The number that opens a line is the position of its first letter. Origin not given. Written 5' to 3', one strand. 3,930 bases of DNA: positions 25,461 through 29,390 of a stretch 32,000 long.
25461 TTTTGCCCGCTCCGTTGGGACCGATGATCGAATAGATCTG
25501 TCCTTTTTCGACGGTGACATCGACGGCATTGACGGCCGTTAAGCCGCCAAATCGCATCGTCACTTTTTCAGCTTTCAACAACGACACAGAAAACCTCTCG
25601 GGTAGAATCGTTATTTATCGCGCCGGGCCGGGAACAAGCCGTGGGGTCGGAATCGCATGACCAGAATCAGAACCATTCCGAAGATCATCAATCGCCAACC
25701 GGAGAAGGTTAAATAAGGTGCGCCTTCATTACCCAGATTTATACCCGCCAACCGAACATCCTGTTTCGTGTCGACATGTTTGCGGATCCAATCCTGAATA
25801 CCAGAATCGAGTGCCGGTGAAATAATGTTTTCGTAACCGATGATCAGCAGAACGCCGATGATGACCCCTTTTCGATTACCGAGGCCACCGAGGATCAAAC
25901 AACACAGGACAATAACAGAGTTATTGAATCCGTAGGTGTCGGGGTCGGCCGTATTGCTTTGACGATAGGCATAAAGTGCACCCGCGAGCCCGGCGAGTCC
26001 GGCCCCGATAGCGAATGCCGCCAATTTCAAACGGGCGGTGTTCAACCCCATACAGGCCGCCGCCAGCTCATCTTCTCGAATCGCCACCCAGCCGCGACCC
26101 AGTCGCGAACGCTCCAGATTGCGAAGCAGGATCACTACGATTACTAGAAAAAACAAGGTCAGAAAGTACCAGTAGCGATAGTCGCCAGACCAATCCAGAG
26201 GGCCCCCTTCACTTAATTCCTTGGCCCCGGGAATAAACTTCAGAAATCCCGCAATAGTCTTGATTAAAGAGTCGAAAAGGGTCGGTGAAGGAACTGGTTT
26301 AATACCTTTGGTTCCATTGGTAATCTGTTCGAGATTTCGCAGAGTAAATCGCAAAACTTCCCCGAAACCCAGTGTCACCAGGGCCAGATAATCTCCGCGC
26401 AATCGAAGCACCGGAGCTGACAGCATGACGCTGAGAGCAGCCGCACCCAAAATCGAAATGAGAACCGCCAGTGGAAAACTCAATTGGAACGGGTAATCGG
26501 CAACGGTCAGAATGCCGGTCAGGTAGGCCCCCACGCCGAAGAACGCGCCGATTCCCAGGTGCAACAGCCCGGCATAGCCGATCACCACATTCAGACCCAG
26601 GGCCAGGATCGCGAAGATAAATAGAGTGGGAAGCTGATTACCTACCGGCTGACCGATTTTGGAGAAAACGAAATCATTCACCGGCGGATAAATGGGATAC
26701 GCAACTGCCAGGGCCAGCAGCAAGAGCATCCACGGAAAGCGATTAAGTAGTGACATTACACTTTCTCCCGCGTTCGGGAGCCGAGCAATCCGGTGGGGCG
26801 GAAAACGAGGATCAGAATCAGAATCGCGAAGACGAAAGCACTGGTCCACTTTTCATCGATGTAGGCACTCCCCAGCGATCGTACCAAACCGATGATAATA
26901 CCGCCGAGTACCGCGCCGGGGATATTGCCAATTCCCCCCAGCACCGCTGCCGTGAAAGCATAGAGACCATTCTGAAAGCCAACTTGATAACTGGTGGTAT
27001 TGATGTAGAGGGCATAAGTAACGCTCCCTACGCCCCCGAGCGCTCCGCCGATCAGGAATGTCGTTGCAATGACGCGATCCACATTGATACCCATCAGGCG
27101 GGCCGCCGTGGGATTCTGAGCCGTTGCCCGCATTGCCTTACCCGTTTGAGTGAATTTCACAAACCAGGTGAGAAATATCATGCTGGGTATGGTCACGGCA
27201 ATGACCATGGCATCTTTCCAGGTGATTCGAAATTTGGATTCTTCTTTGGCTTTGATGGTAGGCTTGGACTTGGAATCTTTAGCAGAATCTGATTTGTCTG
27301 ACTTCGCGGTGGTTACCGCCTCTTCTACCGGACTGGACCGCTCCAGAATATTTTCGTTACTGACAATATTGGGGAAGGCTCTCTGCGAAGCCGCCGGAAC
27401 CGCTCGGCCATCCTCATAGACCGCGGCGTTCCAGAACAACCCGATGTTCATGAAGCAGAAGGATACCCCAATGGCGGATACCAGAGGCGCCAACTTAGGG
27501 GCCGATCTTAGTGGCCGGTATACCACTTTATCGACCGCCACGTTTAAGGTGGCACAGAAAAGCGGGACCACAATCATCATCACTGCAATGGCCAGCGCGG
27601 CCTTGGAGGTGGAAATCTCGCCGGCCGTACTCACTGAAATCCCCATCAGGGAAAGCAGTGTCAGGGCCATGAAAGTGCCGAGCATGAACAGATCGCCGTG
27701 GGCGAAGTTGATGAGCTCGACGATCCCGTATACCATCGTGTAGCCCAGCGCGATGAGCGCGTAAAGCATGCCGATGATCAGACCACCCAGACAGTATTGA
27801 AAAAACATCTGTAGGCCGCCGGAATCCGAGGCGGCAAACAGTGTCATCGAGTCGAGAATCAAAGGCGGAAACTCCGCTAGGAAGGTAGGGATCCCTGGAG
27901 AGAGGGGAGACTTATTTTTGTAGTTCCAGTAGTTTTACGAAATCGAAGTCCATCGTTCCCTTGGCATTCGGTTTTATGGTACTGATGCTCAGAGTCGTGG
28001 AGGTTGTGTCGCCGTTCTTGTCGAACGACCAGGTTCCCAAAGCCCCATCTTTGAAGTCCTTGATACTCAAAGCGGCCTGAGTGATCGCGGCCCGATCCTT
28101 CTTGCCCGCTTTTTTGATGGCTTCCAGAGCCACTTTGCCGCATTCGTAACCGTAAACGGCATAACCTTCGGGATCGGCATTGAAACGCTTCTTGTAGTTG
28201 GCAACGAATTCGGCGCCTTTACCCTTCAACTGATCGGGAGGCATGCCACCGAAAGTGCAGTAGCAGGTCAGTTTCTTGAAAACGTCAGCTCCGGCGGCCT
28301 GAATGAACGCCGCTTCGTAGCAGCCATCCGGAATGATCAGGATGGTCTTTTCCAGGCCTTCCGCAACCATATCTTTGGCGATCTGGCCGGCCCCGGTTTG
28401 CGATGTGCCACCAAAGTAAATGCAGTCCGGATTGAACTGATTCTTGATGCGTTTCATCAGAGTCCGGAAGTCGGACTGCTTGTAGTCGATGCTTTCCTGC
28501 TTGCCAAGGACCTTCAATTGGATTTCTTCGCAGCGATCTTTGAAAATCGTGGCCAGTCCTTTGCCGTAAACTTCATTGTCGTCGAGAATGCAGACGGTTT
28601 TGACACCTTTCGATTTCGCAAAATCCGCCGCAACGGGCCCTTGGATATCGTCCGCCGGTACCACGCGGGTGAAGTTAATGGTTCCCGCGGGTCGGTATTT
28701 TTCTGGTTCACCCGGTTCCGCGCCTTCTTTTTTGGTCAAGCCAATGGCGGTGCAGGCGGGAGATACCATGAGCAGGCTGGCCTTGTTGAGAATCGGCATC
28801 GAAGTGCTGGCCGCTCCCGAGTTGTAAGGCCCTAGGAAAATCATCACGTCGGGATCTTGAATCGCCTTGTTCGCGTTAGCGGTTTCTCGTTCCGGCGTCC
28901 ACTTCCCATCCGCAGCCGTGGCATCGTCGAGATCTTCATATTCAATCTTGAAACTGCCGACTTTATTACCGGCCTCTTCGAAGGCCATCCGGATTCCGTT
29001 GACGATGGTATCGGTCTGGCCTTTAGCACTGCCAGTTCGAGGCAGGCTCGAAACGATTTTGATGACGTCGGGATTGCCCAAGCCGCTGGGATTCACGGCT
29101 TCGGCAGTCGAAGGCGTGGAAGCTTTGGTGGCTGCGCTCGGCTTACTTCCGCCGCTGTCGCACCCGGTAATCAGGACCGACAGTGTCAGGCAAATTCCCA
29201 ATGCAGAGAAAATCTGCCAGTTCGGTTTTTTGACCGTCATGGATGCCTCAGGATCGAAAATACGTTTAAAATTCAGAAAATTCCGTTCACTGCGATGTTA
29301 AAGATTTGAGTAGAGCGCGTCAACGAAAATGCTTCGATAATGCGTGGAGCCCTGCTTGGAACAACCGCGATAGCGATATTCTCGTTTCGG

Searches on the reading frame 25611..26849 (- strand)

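Call 25: search_protein_families(library=pfam, proteins=[window:25611-26849:-], max_evalue=0.01)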
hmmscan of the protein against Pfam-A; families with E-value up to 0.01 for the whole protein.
window:25611-26849:- (412 aa): 1 family
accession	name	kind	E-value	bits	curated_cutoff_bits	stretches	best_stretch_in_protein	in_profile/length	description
PF02653.21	BPD_transp_2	-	1.7e-48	165.5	26.8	1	76-397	9-268/269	Branched-chain amino acid transport system / permease component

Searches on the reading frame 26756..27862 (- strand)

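Call 25: search_protein_families(library=pfam, proteins=[window:26756-27862:-], max_evalue=0.01)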
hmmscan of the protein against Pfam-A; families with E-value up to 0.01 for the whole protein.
window:26756-27862:- (368 aa): 2 families
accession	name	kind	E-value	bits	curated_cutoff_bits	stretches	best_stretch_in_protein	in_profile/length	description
PF02653.21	BPD_transp_2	-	3e-48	164.7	26.8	1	25-352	3-269/269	Branched-chain amino acid transport system / permease component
PF19779.4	DUF6264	-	0.0048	17.5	31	0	192-316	30-126/183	Family of unknown function (DUF6264)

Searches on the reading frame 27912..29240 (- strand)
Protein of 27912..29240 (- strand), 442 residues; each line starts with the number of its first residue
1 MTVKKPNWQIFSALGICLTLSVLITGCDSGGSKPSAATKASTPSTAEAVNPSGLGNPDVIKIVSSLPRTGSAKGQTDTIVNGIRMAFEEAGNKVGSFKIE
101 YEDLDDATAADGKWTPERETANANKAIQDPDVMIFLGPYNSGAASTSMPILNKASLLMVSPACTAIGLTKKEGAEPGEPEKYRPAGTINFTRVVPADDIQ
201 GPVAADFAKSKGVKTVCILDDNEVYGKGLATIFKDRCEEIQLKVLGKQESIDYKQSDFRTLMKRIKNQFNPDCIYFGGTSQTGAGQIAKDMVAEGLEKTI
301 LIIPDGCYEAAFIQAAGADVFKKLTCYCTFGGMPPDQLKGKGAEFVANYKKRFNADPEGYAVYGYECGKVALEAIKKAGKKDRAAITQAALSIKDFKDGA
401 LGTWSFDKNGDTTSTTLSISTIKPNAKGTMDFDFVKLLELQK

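Call 25: search_protein_families(library=pfam, proteins=[window:27912-29240:-], max_evalue=0.01)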
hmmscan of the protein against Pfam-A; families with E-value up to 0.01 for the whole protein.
window:27912-29240:- (442 aa): 3 families
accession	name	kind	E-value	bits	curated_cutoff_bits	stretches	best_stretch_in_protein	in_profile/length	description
PF13458.12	Peripla_BP_6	-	2.6e-35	123.1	31.7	1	60-423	2-339/343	Periplasmic binding protein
PF01094.35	ANF_receptor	-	3e-13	50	25.4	1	110-276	30-183/353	Receptor family ligand binding region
PF13433.12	Peripla_BP_5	-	3.4e-08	33.4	27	1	68-422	9-336/363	Periplasmic binding protein domain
